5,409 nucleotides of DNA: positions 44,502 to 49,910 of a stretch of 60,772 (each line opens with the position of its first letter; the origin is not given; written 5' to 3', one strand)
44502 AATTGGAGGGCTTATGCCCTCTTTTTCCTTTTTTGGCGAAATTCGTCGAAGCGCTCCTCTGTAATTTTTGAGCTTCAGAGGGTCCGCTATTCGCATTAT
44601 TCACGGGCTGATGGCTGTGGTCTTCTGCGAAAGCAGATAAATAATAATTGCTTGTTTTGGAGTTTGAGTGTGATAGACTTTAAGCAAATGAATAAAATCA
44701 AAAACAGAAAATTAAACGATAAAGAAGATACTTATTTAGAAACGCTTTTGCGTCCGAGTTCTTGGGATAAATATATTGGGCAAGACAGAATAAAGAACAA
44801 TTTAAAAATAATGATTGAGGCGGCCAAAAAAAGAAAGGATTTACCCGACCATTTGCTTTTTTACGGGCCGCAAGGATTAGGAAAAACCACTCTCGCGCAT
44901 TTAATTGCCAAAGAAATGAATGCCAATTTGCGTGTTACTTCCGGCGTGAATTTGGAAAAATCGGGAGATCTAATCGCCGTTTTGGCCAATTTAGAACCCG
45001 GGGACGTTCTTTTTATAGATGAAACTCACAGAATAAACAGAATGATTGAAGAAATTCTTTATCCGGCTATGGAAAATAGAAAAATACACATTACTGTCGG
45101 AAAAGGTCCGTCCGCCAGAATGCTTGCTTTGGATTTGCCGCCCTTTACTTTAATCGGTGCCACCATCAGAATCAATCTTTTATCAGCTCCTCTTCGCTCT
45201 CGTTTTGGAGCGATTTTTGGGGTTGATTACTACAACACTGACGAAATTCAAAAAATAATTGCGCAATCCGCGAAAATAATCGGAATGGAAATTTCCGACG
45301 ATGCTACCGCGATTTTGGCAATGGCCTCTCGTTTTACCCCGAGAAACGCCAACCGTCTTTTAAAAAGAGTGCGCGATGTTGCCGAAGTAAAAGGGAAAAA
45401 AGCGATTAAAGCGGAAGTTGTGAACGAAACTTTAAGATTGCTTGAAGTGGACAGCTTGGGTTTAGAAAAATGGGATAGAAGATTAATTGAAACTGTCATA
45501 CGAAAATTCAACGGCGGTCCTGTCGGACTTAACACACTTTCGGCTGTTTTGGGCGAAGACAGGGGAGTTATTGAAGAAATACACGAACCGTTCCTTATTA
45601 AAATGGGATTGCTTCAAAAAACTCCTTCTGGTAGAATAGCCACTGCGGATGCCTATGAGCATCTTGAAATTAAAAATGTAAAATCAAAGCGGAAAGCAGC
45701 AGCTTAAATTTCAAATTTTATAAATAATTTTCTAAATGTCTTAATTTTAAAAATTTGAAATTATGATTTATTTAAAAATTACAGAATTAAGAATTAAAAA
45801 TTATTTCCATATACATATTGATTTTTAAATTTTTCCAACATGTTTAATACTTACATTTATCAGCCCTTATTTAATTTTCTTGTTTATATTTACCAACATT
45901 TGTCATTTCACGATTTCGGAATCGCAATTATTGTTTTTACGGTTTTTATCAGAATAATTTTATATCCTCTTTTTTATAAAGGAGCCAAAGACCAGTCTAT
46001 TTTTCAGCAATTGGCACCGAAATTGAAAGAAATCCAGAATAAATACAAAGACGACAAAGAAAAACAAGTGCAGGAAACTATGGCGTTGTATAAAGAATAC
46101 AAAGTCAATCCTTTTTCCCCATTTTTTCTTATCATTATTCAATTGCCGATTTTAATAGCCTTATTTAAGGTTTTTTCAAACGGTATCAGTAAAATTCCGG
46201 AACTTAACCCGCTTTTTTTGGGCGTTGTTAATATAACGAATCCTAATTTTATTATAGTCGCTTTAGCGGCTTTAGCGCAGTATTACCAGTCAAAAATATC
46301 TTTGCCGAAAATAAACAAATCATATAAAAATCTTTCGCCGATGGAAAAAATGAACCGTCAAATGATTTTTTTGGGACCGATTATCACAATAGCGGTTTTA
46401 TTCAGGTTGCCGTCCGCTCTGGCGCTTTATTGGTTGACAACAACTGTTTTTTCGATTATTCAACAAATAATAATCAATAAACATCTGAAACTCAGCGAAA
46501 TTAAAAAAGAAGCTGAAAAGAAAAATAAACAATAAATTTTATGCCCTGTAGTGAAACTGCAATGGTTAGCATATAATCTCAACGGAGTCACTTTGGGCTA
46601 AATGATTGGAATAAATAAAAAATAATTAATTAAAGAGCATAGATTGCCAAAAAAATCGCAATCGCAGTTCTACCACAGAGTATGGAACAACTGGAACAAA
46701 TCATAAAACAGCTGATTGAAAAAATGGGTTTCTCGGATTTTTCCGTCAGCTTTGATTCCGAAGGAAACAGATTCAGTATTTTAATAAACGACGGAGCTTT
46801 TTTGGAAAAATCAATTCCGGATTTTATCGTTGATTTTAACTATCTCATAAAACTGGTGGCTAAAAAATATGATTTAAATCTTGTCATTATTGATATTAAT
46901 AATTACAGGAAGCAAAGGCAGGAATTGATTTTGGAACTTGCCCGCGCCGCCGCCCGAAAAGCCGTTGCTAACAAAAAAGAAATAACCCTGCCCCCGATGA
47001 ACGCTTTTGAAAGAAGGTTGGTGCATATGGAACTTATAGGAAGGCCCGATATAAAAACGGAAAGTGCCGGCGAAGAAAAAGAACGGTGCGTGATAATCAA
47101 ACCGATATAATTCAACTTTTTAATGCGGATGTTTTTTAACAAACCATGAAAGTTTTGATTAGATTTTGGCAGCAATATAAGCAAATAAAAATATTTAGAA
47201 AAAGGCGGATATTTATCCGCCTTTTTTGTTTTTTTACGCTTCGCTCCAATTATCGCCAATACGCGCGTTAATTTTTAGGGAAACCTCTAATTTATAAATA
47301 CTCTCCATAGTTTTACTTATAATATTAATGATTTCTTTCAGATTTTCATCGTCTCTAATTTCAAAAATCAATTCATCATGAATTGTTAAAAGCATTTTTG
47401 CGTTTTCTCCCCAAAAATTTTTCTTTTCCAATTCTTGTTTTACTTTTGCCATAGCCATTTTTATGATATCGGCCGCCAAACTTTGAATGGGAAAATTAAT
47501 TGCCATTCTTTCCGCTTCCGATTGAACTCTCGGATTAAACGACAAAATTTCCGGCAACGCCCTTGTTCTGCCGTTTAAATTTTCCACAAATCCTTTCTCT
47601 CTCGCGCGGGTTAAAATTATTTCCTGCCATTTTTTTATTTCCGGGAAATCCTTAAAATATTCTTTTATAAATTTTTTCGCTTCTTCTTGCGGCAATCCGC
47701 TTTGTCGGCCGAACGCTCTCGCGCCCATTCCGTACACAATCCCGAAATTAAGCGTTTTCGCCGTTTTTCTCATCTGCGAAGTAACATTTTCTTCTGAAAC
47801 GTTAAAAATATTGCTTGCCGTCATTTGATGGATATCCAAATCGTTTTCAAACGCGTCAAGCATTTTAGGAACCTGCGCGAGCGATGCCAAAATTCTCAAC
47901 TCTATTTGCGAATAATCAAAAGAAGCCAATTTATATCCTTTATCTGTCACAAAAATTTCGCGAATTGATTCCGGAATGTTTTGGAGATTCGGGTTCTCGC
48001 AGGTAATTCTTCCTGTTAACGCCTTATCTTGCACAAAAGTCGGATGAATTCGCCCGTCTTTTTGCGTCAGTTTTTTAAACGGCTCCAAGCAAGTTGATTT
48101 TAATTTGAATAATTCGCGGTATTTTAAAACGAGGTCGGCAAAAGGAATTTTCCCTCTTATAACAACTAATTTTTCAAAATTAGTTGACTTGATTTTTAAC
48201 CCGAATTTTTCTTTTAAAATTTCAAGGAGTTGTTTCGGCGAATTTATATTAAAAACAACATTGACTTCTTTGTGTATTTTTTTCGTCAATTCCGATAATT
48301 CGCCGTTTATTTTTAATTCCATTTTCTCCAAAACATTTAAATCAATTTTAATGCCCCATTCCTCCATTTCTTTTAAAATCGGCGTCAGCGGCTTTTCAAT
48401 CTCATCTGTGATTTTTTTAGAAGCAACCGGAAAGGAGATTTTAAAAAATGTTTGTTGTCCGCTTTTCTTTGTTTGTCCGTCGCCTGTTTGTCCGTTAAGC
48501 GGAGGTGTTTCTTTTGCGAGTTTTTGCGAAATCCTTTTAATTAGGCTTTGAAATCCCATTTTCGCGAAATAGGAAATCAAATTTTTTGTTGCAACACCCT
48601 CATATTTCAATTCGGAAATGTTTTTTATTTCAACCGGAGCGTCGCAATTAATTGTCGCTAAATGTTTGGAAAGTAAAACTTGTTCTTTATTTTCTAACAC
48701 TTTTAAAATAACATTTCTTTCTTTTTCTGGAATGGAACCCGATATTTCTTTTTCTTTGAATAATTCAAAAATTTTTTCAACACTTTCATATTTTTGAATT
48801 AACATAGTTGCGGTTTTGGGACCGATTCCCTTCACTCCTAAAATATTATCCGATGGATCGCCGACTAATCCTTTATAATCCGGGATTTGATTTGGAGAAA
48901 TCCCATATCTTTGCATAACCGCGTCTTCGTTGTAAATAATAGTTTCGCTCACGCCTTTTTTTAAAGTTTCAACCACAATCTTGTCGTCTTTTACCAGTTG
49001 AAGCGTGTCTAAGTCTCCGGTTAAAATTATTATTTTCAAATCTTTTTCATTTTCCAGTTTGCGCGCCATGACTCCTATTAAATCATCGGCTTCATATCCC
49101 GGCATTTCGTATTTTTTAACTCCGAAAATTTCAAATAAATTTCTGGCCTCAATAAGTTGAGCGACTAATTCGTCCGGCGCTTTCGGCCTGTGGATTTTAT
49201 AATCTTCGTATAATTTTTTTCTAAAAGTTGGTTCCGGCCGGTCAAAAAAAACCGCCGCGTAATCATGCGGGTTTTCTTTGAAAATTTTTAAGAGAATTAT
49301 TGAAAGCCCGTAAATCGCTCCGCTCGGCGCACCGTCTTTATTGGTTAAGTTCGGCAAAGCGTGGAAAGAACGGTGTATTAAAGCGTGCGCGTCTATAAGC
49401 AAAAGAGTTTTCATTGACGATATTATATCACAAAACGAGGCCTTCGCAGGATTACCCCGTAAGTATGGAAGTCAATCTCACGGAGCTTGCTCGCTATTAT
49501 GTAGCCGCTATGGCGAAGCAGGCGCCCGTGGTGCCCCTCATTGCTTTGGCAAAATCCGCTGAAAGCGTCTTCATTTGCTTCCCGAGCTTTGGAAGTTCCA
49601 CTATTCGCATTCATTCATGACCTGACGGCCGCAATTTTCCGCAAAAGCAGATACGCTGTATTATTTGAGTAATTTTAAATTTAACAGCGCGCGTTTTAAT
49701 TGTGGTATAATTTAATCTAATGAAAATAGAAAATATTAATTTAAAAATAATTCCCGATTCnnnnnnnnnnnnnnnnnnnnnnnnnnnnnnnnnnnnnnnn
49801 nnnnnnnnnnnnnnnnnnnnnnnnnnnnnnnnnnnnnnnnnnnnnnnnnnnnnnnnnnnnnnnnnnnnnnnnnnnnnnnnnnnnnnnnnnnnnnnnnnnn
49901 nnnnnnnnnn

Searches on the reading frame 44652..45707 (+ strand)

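Call 34: search_protein_families(library=pfam, proteins=[window:44652-45707:+], max_evalue=0.001)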
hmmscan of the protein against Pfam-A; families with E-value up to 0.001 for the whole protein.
window:44652-45707:+ (351 aa): 8 families
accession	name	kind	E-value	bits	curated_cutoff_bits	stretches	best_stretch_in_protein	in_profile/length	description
PF05496.18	RuvB_N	-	1.5e-67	226.8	27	1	33-188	1-156/159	Holliday junction DNA helicase RuvB P-loop domain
PF17864.7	AAA_lid_4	-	2.1e-23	82.3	27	1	194-267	1-74/74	RuvB AAA lid domain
PF05491.19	RuvB_C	-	2.6e-22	79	24.7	1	269-339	2-72/72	RuvB C-terminal winged helix domain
PF00004.35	AAA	-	1.4e-18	68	21.2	1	68-192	1-130/131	ATPase family associated with various cellular activities (AAA)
PF07728.20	AAA_5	-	1.8e-09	38.1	22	1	67-185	1-139/139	AAA domain (dynein-related subfamily)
PF13173.12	AAA_14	-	3.9e-05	24.1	27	1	68-149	5-95/129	AAA domain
PF01078.27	Mg_chelatase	-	0.00028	20.8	20.3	0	66-86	23-43/207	Magnesium chelatase, subunit ChlI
PF06068.19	TIP49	-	0.0007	19.3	23.8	0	39-95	24-80/347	TIP49 P-loop domain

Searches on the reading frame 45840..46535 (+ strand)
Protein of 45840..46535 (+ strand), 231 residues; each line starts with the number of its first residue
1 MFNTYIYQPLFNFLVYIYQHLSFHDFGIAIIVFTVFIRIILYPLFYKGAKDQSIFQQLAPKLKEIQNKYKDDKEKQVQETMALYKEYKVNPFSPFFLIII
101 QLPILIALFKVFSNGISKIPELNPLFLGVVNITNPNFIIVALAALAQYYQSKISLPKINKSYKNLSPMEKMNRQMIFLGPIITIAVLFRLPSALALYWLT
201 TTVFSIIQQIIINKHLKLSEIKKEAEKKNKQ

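Call 34: search_protein_families(library=pfam, proteins=[window:45840-46535:+], max_evalue=0.001)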
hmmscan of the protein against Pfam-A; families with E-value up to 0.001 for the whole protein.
window:45840-46535:+ (231 aa): 1 family
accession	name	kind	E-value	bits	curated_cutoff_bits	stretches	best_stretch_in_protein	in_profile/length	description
PF02096.25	60KD_IMP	-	1.3e-44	152.5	35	1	26-214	1-163/163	60Kd inner membrane protein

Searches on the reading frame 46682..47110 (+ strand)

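Call 34: search_protein_families(library=pfam, proteins=[window:46682-47110:+], max_evalue=0.001)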
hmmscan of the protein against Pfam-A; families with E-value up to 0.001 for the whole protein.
window:46682-47110:+ (142 aa): 1 family
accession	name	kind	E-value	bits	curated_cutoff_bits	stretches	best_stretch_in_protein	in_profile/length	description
PF01424.28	R3H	-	2.9e-17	62.9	26.8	1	83-141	3-60/60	R3H domain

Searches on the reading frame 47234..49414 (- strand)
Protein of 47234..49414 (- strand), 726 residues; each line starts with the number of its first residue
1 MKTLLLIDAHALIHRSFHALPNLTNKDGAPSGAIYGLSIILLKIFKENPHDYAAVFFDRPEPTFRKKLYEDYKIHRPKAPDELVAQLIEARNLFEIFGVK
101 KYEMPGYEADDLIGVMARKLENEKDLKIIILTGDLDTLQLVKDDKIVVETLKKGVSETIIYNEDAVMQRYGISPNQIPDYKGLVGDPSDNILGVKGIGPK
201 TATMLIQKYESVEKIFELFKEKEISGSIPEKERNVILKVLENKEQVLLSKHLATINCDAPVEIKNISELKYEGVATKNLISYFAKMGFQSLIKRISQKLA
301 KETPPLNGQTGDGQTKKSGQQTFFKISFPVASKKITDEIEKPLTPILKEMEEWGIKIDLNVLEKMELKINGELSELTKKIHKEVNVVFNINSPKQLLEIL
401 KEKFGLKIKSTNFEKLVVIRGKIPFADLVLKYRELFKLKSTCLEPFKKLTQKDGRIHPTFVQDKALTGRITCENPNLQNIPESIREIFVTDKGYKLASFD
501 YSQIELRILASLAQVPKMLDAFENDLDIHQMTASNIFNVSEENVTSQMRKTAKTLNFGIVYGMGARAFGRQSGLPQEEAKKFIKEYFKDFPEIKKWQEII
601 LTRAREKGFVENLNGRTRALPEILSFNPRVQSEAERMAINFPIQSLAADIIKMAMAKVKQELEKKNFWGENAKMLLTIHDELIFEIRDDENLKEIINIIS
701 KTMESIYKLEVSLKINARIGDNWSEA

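Call 34: search_protein_families(library=pfam, proteins=[window:47234-49414:-], max_evalue=0.001)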
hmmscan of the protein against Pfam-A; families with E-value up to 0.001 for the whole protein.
window:47234-49414:- (726 aa): 4 families
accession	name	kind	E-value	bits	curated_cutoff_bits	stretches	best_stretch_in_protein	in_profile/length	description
PF00476.26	DNA_pol_A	-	1.4e-119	399.9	34.3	1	361-725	3-381/381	DNA polymerase family A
PF02739.22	5_3_exonuc_N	-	1.1e-47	162.2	34.3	1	3-171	1-164/164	5'-3' exonuclease, N-terminal resolvase-like domain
PF01367.25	5_3_exonuc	-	7.1e-27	94.2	40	1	172-273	1-93/97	5'-3' exonuclease, C-terminal SAM fold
PF14520.12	HHH_5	-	0.00044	21.1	27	0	191-218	4-32/57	Helix-hairpin-helix domain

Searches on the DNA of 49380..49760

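Call 69: search_rna_families(source=window, start=49380, end=49760, threshold=evalue, max_evalue=1)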
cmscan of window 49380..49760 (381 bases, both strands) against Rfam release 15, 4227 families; matches with E-value up to 1: 0.
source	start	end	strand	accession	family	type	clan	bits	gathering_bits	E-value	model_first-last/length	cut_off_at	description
